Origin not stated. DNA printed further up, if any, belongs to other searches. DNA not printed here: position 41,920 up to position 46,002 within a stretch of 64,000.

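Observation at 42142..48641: ~2,100-aa multi-domain surface protein split by one apparent frameshift; its C-terminal domain is duplicated 5 kb downstream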

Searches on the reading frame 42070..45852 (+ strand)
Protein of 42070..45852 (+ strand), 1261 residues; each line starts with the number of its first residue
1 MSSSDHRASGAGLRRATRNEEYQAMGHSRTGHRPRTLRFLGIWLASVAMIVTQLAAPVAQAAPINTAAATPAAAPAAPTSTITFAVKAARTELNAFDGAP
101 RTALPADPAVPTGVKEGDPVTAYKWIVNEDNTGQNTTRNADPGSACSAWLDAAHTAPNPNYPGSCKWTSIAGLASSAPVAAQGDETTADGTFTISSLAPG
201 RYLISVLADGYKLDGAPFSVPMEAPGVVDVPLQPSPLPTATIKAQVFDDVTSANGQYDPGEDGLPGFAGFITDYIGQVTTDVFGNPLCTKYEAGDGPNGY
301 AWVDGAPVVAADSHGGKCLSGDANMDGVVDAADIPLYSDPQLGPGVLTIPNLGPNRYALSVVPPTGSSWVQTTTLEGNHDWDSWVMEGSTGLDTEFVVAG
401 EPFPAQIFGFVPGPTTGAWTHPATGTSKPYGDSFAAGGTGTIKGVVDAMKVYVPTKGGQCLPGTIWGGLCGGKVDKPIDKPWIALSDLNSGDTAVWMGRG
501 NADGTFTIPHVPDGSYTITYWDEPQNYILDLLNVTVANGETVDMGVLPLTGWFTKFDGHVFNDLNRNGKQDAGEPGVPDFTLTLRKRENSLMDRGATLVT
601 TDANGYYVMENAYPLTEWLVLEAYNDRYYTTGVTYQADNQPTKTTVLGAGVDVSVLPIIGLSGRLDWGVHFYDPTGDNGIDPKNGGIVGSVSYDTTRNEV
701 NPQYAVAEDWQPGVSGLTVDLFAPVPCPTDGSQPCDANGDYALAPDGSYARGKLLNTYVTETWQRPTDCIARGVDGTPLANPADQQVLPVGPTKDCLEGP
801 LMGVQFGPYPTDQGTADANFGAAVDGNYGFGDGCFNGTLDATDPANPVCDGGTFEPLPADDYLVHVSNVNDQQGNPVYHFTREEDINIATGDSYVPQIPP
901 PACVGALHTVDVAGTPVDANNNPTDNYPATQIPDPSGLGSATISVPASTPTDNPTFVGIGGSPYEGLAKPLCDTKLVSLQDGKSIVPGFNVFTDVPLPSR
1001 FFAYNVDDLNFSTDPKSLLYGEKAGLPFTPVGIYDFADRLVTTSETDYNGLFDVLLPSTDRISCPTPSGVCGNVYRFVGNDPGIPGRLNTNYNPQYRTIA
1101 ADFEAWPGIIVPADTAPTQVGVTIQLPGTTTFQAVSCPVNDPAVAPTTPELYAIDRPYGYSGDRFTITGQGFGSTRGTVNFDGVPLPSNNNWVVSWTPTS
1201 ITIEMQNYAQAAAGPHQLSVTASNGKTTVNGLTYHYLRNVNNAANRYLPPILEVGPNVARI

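Call 7: search_protein_families(library=pfam, proteins=[window:42070-45852:+], max_evalue=0.01)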
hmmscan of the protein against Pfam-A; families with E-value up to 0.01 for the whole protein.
window:42070-45852:+ (1261 aa): 7 families
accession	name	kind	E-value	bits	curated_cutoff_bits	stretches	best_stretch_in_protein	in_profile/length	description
PF17210.9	SdrD_B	-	3.1e-14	53.5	29.7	1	559-616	6-59/112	SdrD B-like domain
PF13620.12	CarboxypepD_reg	-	6.8e-11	42.8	32.3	1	182-232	30-81/82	Carboxypeptidase regulatory-like domain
PF01833.30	TIG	-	1e-08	35.5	20.9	1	1149-1236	1-84/84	IPT/TIG domain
PF14686.12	fn3_3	-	4.2e-08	33.3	24.4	1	499-542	30-73/75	Polysaccharide lyase family 4, domain II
PF17802.7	SpaA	-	9e-08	32.6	23.1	0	185-226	37-80/91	Prealbumin-like fold domain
PF09430.16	EMC7_beta-sandw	-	2.5e-05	24.9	26.6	0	498-542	23-65/122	ER membrane protein complex subunit 7, beta-sandwich domain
PF13715.12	CarbopepD_reg_2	-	7.2e-05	23.2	32.2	0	182-212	26-56/88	CarboxypepD_reg-like domain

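Call 8: search_protein_families(library=ncbifam, proteins=[window:42070-45852:+], max_evalue=0.01)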
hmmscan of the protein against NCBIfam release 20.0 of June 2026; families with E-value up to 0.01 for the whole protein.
window:42070-45852:+ (1261 aa): 1 family
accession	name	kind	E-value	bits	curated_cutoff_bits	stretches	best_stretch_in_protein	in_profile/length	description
NF012181.0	MSCRAMM_SdrD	exception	0.00029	18.3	2500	1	554-651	682-778/1379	MSCRAMM family adhesin SdrD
